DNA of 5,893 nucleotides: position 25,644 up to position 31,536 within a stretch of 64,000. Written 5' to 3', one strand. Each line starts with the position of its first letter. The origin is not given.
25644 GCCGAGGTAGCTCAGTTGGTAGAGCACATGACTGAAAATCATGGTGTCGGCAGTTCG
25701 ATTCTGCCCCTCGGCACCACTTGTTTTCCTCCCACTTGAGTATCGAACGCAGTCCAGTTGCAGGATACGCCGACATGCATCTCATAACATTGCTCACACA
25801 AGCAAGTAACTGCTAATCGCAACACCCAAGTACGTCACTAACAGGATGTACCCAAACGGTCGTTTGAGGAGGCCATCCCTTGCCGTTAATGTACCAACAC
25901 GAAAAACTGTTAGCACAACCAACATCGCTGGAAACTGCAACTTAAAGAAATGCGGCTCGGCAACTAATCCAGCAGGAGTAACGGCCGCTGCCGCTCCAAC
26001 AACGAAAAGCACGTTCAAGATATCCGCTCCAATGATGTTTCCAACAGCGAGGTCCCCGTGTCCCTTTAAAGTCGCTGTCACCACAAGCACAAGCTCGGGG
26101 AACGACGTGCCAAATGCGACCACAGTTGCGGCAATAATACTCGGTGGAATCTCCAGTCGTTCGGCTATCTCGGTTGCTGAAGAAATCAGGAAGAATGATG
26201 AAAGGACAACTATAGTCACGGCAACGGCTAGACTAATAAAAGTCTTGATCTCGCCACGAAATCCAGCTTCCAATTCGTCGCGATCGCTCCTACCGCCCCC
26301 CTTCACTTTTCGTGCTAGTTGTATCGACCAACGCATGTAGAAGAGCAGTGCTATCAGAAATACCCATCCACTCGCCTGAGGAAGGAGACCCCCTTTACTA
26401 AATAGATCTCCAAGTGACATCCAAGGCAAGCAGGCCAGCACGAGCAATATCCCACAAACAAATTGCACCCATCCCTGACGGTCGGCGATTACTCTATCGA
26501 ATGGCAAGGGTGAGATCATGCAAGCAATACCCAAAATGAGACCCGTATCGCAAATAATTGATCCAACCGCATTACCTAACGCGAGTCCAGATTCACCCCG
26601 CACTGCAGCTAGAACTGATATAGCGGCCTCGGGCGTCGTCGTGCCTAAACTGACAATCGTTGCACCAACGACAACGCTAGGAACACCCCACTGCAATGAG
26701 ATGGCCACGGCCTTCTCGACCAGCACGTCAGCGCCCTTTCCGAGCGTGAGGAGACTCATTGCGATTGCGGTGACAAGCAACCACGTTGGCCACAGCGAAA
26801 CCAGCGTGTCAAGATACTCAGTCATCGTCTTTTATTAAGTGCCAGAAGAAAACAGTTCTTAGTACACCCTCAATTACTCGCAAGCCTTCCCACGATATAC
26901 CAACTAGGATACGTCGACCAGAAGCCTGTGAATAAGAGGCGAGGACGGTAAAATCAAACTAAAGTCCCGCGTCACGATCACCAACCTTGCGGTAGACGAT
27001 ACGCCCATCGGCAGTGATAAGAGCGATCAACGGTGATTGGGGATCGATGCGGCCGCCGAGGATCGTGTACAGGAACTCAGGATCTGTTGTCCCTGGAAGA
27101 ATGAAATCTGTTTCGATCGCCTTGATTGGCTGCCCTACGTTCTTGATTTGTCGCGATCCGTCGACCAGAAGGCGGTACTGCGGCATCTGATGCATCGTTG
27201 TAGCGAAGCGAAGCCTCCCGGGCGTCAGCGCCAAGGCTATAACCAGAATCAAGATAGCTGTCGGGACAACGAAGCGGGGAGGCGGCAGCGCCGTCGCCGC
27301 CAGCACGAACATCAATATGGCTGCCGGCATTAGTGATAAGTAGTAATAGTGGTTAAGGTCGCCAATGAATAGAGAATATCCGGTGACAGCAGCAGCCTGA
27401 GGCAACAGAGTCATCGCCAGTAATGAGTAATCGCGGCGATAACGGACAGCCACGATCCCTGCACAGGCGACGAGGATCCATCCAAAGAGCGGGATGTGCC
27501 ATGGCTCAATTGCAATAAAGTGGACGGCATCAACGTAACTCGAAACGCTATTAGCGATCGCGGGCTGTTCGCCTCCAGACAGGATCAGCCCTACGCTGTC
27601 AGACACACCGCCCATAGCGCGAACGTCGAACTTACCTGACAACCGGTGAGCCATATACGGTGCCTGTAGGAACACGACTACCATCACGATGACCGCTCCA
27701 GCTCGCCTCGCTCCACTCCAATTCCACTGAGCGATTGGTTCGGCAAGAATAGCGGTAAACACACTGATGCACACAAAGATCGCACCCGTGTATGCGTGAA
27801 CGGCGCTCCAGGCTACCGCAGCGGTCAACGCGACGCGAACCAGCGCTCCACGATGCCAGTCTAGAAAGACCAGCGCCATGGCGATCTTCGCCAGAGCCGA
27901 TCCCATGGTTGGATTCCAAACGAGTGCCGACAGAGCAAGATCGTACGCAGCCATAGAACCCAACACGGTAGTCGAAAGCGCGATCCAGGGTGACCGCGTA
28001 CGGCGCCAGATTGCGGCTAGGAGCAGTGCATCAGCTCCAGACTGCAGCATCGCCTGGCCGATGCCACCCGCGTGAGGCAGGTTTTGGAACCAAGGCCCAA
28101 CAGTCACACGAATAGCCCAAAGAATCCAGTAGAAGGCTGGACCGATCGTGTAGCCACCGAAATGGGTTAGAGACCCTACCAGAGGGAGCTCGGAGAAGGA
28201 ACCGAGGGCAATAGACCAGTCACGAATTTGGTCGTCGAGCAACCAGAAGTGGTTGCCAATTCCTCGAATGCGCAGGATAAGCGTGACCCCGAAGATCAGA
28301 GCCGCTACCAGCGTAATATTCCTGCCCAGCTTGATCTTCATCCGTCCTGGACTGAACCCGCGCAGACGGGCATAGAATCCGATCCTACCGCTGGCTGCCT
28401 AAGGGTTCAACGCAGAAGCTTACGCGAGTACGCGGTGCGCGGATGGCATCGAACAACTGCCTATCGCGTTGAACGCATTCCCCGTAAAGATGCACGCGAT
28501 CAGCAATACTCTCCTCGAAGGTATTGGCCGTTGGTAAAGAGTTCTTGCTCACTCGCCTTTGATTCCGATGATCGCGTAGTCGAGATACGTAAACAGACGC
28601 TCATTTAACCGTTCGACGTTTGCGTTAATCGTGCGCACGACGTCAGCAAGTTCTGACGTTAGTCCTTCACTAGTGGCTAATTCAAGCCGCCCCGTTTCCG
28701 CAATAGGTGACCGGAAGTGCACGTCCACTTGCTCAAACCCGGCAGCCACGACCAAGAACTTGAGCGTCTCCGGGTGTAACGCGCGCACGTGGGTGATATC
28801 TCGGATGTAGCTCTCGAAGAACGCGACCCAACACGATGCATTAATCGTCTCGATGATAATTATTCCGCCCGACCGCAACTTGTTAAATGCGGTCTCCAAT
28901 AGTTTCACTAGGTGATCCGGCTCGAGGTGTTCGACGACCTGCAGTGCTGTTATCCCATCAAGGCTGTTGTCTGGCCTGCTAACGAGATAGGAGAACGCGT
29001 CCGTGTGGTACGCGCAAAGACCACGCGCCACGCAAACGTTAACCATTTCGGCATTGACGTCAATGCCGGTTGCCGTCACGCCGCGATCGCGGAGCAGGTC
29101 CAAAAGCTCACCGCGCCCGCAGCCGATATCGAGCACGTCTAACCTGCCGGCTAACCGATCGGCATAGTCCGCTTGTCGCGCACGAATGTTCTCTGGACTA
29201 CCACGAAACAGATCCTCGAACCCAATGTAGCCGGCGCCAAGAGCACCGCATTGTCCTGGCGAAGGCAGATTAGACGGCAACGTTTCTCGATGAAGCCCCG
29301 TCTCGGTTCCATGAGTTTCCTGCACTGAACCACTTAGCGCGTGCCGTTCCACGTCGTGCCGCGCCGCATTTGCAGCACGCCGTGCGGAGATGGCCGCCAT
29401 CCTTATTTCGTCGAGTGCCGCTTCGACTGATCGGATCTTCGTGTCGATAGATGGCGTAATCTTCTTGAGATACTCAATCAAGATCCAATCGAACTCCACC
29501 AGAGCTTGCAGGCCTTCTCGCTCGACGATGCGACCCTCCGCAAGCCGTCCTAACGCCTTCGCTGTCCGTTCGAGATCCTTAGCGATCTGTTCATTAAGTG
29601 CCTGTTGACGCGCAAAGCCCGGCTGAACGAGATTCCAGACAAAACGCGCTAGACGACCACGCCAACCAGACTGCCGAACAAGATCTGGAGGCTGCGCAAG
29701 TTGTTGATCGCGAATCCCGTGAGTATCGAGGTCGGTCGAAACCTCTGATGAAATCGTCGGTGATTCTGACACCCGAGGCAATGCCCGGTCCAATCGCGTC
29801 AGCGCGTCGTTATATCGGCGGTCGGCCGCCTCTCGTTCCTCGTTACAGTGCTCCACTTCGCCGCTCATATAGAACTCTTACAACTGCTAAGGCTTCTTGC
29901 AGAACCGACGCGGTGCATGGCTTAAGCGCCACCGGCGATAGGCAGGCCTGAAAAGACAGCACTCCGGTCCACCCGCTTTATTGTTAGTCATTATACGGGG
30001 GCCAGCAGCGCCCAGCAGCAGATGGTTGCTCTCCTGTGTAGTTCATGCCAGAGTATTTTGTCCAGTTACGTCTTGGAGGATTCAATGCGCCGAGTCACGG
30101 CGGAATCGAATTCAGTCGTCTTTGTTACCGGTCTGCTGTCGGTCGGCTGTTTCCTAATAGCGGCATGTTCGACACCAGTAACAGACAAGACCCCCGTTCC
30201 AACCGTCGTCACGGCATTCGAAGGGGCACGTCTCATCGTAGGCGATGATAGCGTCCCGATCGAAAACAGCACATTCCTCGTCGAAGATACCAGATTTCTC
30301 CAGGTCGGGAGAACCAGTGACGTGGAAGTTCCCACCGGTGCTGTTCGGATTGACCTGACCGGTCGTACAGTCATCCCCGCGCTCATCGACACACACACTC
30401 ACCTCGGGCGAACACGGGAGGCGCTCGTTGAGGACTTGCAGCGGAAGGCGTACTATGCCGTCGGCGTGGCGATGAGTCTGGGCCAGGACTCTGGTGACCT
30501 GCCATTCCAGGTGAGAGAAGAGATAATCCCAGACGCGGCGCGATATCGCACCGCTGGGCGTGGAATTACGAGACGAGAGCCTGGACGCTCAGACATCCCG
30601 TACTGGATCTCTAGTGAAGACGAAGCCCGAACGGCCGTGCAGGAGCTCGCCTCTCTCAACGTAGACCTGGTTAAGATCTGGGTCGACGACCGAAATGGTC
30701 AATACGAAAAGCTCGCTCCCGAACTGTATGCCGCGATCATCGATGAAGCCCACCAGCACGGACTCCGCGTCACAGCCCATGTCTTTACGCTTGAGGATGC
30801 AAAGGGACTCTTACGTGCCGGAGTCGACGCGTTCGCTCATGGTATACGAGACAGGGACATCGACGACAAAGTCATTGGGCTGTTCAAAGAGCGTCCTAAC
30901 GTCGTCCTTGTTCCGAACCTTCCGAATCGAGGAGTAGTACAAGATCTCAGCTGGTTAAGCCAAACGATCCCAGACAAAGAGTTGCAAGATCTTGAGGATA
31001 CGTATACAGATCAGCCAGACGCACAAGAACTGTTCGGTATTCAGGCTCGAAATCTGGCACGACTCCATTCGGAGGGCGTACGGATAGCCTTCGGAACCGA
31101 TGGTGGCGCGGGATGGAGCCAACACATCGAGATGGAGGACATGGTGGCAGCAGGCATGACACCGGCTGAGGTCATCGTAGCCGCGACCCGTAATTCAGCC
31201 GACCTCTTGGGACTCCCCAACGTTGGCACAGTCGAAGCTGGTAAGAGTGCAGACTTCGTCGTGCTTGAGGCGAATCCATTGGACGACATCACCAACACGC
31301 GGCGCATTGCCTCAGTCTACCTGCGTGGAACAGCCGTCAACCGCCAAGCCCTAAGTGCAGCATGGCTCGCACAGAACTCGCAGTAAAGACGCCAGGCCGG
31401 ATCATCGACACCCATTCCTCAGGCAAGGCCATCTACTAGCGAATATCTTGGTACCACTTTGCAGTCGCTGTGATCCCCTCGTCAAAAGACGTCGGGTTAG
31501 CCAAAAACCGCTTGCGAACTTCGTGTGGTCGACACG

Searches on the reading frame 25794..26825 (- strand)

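Call 53: search_protein_families(library=pfam, proteins=[window:25794-26825:-], max_evalue=0.001)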
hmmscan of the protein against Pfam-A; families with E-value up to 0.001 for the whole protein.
window:25794-26825:- (343 aa): 1 family
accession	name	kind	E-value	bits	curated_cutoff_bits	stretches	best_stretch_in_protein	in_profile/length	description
PF01699.29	Na_Ca_ex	-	4.5e-51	173.2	24.9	2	196-337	3-147/151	Sodium/calcium exchanger protein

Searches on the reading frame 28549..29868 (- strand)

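Call 72: search_protein_families(library=pfam, proteins=[window:28549-29868:-], max_evalue=0.0001)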
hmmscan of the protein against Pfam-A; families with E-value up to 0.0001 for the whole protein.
window:28549-29868:- (439 aa): 6 families
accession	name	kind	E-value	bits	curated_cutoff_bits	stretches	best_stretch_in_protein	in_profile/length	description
PF13489.12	Methyltransf_23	-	2e-18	67.1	27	1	235-380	16-161/164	Methyltransferase domain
PF07021.18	MetW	-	5.8e-15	55.9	21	1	245-343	17-111/193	Methionine biosynthesis protein MetW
PF08241.18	Methyltransf_11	-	1.5e-12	48.4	21.2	1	246-339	1-95/95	Methyltransferase domain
PF13649.12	Methyltransf_25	-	1.8e-12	48.2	27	1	245-335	1-97/97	Methyltransferase domain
PF08242.18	Methyltransf_12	-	3.2e-10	41.1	30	1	246-337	1-98/98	Methyltransferase domain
PF13847.12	Methyltransf_31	-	1.1e-07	32.1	27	1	244-344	6-114/145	Methyltransferase domain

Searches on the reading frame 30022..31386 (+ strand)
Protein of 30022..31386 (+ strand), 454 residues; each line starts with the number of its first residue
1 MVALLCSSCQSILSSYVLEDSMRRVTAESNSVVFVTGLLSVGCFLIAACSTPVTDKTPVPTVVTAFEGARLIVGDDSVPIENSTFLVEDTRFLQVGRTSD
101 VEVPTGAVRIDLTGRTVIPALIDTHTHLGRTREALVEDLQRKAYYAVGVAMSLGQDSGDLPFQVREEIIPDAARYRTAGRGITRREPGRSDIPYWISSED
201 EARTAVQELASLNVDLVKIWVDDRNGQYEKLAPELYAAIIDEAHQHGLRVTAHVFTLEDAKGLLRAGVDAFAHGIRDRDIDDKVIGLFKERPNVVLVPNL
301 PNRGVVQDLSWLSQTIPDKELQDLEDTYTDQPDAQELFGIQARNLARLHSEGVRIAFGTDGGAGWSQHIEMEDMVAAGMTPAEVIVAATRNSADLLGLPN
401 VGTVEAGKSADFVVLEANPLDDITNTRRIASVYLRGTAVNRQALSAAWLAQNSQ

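Call 16: search_protein_families(library=pfam, proteins=[window:30022-31386:+], max_evalue=0.001)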
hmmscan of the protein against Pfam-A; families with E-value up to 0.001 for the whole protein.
window:30022-31386:+ (454 aa): 2 families
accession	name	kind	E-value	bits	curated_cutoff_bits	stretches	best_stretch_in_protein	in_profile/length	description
PF01979.26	Amidohydro_1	-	4.3e-28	99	25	1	232-439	133-345/345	Amidohydrolase family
PF07969.17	Amidohydro_3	-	1.6e-16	61.3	29.7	2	204-421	215-450/472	Amidohydrolase family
